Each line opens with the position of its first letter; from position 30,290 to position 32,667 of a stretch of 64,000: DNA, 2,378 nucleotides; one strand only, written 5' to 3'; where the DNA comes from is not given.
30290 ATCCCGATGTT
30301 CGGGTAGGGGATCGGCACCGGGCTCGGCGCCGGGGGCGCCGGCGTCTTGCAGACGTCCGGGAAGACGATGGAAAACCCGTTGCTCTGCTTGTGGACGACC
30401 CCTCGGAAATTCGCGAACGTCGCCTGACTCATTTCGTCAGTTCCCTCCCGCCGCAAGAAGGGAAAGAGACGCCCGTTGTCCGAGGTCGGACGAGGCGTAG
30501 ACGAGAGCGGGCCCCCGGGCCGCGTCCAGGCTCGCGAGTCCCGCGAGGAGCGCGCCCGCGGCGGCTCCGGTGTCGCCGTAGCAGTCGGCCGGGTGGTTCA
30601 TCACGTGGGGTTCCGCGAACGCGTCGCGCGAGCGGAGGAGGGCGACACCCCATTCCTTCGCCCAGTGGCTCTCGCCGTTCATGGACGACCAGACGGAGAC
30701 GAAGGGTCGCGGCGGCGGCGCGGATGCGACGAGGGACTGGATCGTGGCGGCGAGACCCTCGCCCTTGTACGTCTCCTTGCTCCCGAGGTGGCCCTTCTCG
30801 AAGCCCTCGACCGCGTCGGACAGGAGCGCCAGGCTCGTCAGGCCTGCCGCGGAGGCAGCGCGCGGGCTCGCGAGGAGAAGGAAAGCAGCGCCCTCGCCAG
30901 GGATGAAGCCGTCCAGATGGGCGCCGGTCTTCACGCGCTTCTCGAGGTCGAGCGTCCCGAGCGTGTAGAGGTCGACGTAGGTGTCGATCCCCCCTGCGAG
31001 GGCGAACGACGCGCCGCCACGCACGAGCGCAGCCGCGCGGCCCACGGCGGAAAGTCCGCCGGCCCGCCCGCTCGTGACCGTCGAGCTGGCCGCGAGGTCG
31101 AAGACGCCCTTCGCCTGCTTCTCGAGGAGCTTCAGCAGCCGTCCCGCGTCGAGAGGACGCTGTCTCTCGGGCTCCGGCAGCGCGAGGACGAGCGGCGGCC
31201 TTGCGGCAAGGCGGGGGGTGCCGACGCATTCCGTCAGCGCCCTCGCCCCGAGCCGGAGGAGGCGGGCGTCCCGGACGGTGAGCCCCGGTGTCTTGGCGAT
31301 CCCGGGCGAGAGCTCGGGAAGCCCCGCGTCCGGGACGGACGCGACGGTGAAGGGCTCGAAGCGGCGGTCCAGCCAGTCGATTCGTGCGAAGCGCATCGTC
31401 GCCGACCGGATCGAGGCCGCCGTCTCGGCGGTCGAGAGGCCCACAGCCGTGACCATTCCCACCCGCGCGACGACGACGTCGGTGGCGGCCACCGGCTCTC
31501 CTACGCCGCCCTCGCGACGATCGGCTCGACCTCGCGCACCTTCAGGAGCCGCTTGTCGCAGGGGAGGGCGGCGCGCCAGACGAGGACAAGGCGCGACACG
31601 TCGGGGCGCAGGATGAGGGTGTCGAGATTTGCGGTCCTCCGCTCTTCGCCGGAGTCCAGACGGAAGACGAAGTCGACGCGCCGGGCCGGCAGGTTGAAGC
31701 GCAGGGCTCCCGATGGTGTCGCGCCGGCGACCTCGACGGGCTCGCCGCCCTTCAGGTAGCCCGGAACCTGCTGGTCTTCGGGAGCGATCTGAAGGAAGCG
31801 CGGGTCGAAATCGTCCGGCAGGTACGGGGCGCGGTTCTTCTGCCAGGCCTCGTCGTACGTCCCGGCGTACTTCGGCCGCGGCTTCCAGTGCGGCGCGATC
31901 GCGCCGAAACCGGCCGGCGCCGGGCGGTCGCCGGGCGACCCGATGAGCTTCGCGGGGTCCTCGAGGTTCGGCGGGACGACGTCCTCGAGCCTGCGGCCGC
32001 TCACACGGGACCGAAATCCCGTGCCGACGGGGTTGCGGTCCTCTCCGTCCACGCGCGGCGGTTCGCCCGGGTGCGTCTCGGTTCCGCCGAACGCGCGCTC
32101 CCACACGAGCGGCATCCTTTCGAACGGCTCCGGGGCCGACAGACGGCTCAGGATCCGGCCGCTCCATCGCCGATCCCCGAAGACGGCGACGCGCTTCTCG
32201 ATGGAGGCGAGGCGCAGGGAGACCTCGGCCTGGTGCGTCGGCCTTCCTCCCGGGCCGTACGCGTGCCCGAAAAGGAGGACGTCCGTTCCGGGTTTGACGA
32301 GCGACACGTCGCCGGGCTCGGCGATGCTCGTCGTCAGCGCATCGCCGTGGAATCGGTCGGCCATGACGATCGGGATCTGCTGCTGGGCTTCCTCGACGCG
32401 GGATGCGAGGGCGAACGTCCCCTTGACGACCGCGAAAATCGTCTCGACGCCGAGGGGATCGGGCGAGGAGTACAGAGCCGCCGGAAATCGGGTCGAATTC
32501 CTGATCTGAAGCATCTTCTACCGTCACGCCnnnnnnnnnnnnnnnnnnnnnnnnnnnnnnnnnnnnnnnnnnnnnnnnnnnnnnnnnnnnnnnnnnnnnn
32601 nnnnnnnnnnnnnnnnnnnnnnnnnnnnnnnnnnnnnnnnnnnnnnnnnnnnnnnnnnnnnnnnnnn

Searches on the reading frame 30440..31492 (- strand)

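Call 83: search_protein_families(library=pfam, proteins=[window:30440-31492:-], max_evalue=0.1)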
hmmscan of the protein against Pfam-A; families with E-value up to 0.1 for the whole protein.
window:30440-31492:- (351 aa): 1 family
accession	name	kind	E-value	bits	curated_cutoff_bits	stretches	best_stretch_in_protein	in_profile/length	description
PF00109.32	ketoacyl-synt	-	0.00066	19.8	20.8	1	136-209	167-248/252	Beta-ketoacyl synthase, N-terminal domain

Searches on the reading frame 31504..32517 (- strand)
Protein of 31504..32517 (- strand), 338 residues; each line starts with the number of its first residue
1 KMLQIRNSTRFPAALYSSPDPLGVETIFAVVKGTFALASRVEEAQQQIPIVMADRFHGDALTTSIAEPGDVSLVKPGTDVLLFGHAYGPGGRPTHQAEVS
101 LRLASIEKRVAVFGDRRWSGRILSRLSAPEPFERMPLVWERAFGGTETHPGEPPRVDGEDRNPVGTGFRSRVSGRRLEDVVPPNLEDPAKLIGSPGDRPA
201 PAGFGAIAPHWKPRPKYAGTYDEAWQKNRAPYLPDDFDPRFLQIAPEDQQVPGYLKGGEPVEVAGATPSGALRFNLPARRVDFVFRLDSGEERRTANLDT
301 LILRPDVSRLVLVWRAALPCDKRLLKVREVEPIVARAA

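Call 12: search_protein_families(library=pfam, proteins=[window:31504-32517:-], max_evalue=0.001)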
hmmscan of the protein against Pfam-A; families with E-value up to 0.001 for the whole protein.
window:31504-32517:- (338 aa): 1 family
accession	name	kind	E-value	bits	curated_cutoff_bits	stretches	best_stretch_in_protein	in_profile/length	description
PF09937.14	DUF2169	-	2.3e-95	319.8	25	1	23-315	2-294/294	Uncharacterized protein conserved in bacteria (DUF2169)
